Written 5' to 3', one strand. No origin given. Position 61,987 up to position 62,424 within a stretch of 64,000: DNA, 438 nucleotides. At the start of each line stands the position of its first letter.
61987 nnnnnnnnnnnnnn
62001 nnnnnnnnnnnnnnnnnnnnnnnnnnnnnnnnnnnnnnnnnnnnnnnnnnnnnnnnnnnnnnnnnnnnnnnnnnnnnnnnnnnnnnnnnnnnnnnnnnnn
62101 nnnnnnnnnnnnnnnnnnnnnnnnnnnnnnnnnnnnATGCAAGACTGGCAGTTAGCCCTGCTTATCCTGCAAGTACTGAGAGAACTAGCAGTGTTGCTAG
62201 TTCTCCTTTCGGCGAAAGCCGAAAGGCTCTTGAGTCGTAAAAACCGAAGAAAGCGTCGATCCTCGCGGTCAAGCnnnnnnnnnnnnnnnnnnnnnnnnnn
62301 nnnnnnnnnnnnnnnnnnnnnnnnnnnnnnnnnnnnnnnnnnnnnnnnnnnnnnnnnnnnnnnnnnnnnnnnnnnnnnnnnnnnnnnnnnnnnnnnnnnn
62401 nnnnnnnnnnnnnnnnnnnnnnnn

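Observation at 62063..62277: Hidden element copy B: structured RNA plus 46-aa membrane-type peptide next to eno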

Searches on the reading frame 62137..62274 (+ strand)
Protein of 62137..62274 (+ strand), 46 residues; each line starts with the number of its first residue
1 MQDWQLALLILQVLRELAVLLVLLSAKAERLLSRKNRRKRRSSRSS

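Call 20: find_homologous_proteins(query=A2, max_evalue=10)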
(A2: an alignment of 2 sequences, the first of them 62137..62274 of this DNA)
Query A2 (2 sequences): 7 candidates shared short words with the query, none scored E <= 10.

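Call 27: search_protein_families(library=pfam, proteins=[window:62137-62274:+], max_evalue=10)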
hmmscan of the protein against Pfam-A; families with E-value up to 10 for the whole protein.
window:62137-62274:+ (46 aa): 0 families

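Call 28: search_protein_families(library=ncbifam, proteins=[window:62137-62274:+], max_evalue=10)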
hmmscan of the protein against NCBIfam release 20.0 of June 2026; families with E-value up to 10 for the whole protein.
window:62137-62274:+ (46 aa): 1 family
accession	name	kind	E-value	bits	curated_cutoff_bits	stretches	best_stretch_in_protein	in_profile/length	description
TIGR04513.1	VPAMP_CTERM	subfamily_domain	7.6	6.7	32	1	17-35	12-27/28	VPAMP-CTERM sorting domain-containing protein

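Call 35: search_protein_representatives(alignment_id=A2)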
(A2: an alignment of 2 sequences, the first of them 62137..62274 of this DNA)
Query: 2 sequences, 56 profile positions. Proteins with E-value up to 0.001 (for the whole library): 2; up to 1e-10: 0; up to 1e-30: 0. The best 2 are listed.
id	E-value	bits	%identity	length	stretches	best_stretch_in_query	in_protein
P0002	1.6e-08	50.7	-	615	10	27-46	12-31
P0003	1.6e-05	41.1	-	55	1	6-41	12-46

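Call 38: find_encoding_contigs(protein=P0003, flank=10000, max_places=10)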
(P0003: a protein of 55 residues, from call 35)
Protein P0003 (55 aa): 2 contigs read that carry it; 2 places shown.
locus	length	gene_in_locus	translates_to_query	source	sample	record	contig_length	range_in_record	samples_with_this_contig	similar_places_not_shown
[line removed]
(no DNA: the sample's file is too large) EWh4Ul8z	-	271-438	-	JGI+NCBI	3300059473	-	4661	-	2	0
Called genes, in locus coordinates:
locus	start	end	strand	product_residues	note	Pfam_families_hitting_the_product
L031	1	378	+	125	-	?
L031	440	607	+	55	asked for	-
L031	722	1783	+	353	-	PF01073:3Beta_HSD, PF01370:Epimerase, PF02719:Polysacc_synt_2 (weak), PF04321:RmlD_sub_bind (weak), PF07993:NAD_binding_4, PF16363:GDP_Man_Dehyd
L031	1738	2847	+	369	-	PF00106:adh_short (weak), PF01073:3Beta_HSD, PF01370:Epimerase, PF02719:Polysacc_synt_2, PF04321:RmlD_sub_bind, PF08659:KR (faint), PF16363:GDP_Man_Dehyd, PF07993:NAD_binding_4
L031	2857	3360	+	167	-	-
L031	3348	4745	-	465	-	-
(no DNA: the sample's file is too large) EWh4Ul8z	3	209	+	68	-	?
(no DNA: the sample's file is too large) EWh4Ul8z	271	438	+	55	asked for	-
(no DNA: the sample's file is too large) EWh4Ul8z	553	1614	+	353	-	PF01073:3Beta_HSD, PF01370:Epimerase, PF02719:Polysacc_synt_2 (weak), PF04321:RmlD_sub_bind (weak), PF07993:NAD_binding_4, PF16363:GDP_Man_Dehyd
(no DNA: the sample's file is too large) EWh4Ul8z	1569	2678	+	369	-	PF00106:adh_short (weak), PF01073:3Beta_HSD, PF01370:Epimerase, PF02719:Polysacc_synt_2, PF04321:RmlD_sub_bind, PF08659:KR (faint), PF16363:GDP_Man_Dehyd, PF07993:NAD_binding_4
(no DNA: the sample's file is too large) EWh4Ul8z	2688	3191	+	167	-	-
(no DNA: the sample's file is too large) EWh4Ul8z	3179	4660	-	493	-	?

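Call 39: list_cluster_members(proteins=[P0003])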
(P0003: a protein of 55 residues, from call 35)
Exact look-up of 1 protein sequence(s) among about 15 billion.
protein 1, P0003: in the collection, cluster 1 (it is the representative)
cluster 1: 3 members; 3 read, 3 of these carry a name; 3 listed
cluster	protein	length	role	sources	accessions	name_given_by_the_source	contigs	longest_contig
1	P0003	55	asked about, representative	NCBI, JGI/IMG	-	hypothetical protein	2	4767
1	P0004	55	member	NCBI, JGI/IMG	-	hypothetical protein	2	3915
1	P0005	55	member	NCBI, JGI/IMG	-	hypothetical protein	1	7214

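Call 42: find_encoding_contigs(protein=P0004, flank=10000, max_places=10)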
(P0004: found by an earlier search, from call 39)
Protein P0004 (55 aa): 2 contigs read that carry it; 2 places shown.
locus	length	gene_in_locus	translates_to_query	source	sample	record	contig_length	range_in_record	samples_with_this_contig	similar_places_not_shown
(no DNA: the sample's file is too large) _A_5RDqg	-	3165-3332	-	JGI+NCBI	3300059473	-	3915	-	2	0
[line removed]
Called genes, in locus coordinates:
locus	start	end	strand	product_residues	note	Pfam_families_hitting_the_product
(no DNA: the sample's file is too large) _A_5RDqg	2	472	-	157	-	?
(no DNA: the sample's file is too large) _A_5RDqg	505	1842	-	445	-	PF00202:Aminotran_3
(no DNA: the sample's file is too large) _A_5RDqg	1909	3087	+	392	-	PF00108:Thiolase_N, PF00109:ketoacyl-synt (weak), PF02803:Thiolase_C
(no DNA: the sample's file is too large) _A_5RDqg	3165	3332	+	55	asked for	-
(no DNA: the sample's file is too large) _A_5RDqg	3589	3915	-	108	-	?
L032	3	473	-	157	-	?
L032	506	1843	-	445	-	PF00202:Aminotran_3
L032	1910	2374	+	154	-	PF00108:Thiolase_N, PF00109:ketoacyl-synt (weak)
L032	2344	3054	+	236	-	PF00108:Thiolase_N, PF02803:Thiolase_C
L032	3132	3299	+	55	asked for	-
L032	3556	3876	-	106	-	-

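Call 43: find_encoding_contigs(protein=P0005, flank=10000, max_places=10)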
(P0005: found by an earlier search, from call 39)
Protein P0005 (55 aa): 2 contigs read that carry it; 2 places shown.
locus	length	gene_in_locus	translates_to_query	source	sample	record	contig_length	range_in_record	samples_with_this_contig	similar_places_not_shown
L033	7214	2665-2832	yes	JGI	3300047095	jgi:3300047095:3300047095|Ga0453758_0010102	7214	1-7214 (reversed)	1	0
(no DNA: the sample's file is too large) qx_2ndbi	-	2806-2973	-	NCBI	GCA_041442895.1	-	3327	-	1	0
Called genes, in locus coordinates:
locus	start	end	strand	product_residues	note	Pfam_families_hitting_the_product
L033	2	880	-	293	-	?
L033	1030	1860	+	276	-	PF00793:DAHP_synth_1, PF03102:NeuB (weak)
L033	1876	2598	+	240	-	PF01209:Ubie_methyltran, PF13489:Methyltransf_23, PF13847:Methyltransf_31, PF08241:Methyltransf_11, PF08242:Methyltransf_12, PF13649:Methyltransf_25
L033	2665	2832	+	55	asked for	-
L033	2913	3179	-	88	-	-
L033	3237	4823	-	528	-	-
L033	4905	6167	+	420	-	PF00994:MoCF_biosynth, PF02464:CinA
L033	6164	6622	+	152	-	PF13664:DUF4149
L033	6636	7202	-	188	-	-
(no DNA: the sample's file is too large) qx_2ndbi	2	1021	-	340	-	?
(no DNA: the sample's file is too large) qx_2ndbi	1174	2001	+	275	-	PF00793:DAHP_synth_1, PF03102:NeuB (weak)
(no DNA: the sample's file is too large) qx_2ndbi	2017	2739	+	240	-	PF01209:Ubie_methyltran, PF13489:Methyltransf_23, PF13847:Methyltransf_31, PF08241:Methyltransf_11, PF08242:Methyltransf_12, PF13649:Methyltransf_25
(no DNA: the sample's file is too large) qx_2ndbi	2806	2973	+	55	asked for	-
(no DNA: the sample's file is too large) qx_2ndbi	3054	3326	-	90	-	?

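Call 46: find_homologous_proteins(query=A6, max_evalue=10)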
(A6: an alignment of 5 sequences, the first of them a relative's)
Query A6 (5 sequences) (55 aa, profile of the alignment): 1 proteins with E <= 10 among 52 candidates.
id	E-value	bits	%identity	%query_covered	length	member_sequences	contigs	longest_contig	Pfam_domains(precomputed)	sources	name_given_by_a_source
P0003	9.9e-31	124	100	100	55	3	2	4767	-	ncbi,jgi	jgi:hypothetical protein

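Call 68: search_protein_families(library=phrogs, proteins=[window:62137-62274:+], max_evalue=10)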
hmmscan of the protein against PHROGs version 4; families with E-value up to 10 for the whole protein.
window:62137-62274:+ (46 aa): 0 families

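Call 69: search_protein_families(library=padloc, proteins=[window:62137-62274:+], max_evalue=10)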
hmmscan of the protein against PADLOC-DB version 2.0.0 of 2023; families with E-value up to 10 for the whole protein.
window:62137-62274:+ (46 aa): 0 families

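Call 72: search_solved_structures(query=A8, max_evalue=10)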
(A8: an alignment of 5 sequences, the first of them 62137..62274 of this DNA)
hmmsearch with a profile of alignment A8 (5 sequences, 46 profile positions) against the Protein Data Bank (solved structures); distinct sequences matched with E-value up to 10: 2.
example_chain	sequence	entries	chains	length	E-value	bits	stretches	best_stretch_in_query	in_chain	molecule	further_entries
7uuw_G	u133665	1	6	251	0.39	14.1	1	3-34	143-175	Alpha-catenin-like protein hmp-1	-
1s5r_A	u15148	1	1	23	0.49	13.8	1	24-37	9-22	high mobility group box transcription factor 1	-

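Call 78: predict_structure(alignment_id=A2)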
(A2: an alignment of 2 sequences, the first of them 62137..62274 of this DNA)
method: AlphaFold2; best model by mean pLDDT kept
length: 46 residues; sequences in the alignment: 2
mean_pLDDT: 89.3   pTM: 0.48
mean pLDDT of the five models: 89.3, 85.8, 85.6, 84.5, 82.0
residues with pLDDT >= 90: 30; 70-90: 11; 50-70: 5; < 50: 0
segments of 3 or more residues with pLDDT < 50: none
pLDDT, mean of each block of 10 residues (from residue 1): 88 97 95 89 69
secondary structure, 60 per line:
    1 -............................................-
elements in order: H2-45
